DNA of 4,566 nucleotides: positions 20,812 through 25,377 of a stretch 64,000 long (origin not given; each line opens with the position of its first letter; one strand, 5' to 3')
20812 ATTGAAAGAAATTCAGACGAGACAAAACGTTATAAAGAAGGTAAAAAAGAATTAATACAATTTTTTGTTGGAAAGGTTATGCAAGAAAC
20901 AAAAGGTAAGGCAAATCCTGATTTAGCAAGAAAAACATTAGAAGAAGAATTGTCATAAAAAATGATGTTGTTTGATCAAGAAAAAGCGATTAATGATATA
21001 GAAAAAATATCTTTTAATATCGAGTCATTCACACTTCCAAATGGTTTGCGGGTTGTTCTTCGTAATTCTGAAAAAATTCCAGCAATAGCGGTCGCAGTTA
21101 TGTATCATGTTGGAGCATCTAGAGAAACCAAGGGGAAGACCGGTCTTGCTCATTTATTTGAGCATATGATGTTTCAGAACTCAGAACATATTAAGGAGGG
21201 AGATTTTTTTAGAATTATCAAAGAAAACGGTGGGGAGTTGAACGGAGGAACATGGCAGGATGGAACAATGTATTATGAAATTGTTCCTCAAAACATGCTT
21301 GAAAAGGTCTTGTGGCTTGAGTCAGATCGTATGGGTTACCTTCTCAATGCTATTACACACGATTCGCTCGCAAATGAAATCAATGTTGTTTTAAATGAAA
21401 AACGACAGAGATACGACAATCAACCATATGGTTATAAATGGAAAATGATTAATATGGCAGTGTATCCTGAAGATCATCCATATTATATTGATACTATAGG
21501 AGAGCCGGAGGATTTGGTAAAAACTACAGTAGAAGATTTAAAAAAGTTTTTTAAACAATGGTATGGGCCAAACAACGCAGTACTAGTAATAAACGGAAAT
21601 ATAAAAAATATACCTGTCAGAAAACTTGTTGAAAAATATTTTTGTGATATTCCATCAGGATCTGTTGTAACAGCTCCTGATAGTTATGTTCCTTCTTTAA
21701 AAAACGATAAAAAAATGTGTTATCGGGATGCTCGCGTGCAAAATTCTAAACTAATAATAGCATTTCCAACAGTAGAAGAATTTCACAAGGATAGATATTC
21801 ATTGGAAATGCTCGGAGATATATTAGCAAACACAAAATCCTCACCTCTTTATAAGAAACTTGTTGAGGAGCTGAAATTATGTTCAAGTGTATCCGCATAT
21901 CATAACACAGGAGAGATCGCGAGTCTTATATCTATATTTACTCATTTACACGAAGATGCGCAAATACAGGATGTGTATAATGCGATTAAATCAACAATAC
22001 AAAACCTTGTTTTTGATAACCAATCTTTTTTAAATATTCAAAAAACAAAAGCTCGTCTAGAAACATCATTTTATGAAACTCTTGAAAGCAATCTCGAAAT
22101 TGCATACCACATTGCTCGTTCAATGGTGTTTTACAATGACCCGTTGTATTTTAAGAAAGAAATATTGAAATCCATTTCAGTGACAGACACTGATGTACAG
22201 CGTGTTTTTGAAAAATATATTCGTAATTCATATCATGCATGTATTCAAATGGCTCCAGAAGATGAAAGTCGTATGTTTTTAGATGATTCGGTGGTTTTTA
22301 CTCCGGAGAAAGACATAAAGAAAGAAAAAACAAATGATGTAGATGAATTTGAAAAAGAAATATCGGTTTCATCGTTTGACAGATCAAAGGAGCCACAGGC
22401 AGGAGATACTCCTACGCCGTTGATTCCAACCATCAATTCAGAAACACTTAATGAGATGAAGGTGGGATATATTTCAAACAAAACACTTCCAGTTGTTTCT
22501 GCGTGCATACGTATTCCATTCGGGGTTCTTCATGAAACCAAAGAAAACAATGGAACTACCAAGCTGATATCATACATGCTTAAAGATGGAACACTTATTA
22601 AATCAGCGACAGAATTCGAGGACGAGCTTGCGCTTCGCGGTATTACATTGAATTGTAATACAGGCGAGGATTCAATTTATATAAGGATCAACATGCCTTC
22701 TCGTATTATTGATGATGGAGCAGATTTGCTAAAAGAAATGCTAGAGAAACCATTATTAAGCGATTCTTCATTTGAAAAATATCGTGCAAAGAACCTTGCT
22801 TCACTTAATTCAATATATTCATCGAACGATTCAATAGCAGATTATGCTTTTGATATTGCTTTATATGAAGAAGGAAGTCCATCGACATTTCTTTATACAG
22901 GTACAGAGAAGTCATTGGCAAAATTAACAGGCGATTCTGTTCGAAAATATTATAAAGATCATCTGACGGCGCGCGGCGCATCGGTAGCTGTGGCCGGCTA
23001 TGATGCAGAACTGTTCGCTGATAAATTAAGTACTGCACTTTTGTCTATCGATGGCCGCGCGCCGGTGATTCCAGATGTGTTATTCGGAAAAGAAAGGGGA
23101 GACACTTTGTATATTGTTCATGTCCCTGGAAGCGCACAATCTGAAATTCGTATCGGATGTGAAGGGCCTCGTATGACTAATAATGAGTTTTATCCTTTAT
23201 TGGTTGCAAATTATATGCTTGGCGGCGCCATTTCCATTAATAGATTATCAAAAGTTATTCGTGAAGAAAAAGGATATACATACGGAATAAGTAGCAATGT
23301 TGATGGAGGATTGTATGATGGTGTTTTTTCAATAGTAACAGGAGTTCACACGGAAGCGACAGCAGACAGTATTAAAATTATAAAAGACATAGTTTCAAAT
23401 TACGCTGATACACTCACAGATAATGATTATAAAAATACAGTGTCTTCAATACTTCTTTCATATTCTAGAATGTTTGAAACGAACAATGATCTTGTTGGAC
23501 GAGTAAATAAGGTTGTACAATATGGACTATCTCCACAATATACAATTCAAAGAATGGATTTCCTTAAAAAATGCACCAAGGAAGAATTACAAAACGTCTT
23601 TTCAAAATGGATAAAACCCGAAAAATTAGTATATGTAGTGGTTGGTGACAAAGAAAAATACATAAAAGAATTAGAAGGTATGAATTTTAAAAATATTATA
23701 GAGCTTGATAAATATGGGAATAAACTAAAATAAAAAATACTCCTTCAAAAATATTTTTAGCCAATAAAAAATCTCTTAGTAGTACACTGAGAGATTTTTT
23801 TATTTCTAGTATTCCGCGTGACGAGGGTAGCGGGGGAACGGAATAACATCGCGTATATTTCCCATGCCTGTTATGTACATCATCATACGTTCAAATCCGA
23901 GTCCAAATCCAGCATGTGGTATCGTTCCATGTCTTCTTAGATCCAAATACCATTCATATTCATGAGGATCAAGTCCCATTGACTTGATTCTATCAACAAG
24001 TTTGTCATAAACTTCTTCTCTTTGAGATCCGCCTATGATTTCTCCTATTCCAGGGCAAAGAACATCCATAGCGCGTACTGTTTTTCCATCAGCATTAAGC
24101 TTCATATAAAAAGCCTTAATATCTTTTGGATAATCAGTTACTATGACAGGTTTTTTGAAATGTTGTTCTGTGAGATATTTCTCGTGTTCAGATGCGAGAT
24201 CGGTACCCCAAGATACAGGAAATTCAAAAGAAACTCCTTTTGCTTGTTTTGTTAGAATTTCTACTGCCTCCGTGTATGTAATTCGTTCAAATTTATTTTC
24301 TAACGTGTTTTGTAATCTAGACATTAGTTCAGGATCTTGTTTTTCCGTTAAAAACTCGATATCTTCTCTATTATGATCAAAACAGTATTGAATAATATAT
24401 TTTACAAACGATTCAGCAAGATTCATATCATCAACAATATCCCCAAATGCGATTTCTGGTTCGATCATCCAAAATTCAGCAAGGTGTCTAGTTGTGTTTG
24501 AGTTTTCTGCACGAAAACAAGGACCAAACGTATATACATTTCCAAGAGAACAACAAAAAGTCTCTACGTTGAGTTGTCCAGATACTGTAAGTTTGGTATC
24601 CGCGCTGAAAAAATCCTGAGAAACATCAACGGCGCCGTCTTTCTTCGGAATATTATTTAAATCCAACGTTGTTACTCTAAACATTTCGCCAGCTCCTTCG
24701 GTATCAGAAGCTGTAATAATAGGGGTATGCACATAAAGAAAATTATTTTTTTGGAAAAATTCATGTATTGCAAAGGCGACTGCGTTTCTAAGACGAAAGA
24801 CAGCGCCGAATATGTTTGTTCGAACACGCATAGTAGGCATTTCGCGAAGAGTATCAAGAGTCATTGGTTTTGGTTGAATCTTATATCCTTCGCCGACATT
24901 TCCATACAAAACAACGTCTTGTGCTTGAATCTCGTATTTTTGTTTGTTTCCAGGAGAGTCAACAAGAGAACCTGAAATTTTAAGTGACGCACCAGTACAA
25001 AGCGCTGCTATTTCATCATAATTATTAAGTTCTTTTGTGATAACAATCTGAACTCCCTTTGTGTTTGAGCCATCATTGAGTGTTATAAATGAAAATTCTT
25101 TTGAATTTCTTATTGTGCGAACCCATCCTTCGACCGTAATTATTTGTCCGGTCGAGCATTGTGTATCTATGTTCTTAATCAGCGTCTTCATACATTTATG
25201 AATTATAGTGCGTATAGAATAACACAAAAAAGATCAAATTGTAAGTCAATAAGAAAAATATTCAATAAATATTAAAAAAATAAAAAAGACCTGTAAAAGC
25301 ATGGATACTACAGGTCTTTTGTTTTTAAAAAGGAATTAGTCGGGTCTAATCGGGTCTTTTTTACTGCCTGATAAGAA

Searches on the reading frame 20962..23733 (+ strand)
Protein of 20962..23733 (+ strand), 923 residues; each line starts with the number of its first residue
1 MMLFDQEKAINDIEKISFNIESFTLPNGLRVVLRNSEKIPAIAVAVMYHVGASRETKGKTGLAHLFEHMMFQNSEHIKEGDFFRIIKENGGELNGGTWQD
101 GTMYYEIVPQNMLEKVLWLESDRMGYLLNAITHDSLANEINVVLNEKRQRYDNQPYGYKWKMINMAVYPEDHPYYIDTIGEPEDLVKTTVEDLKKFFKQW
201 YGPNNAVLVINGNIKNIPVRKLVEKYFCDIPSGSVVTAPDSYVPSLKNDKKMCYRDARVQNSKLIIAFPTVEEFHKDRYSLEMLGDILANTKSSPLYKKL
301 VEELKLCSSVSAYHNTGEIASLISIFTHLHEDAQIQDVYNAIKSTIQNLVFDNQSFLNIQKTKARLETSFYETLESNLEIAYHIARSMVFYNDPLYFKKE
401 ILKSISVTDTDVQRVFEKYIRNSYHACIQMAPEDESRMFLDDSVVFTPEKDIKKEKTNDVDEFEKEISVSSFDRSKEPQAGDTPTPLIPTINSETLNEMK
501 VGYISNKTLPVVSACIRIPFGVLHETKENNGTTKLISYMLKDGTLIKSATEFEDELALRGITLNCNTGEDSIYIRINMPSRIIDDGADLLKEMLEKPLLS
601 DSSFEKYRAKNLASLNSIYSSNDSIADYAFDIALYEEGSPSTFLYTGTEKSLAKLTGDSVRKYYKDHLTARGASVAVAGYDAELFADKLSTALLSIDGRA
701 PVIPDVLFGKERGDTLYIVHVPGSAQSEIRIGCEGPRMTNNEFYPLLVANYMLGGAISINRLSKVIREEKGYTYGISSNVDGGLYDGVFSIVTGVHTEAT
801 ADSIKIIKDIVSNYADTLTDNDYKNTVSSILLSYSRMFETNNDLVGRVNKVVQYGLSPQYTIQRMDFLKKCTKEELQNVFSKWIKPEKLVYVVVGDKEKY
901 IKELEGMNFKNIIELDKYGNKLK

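Call 89: search_protein_families(library=pfam, proteins=[window:20962-23733:+], max_evalue=0.00001)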
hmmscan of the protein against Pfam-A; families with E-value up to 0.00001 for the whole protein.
window:20962-23733:+ (923 aa): 2 families
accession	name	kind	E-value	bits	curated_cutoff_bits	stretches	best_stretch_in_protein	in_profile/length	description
PF05193.26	Peptidase_M16_C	-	5e-48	163.8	23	2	189-350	3-165/181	Peptidase M16 inactive domain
PF00675.25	Peptidase_M16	-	1.5e-29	103.3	22.3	2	30-122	1-93/149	Insulinase (Peptidase family M16)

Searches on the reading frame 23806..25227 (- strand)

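Call 89: search_protein_families(library=pfam, proteins=[window:23806-25227:-], max_evalue=0.00001)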
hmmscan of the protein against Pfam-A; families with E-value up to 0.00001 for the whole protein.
window:23806-25227:- (473 aa): 2 families
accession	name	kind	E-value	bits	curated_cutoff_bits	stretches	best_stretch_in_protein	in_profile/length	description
PF00152.25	tRNA-synt_2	-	4.8e-69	233.2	25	1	128-466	6-306/308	tRNA synthetases class II (D, K and N)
PF01336.31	tRNA_anti-codon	-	1e-11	45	27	1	30-106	1-73/75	OB-fold nucleic acid binding domain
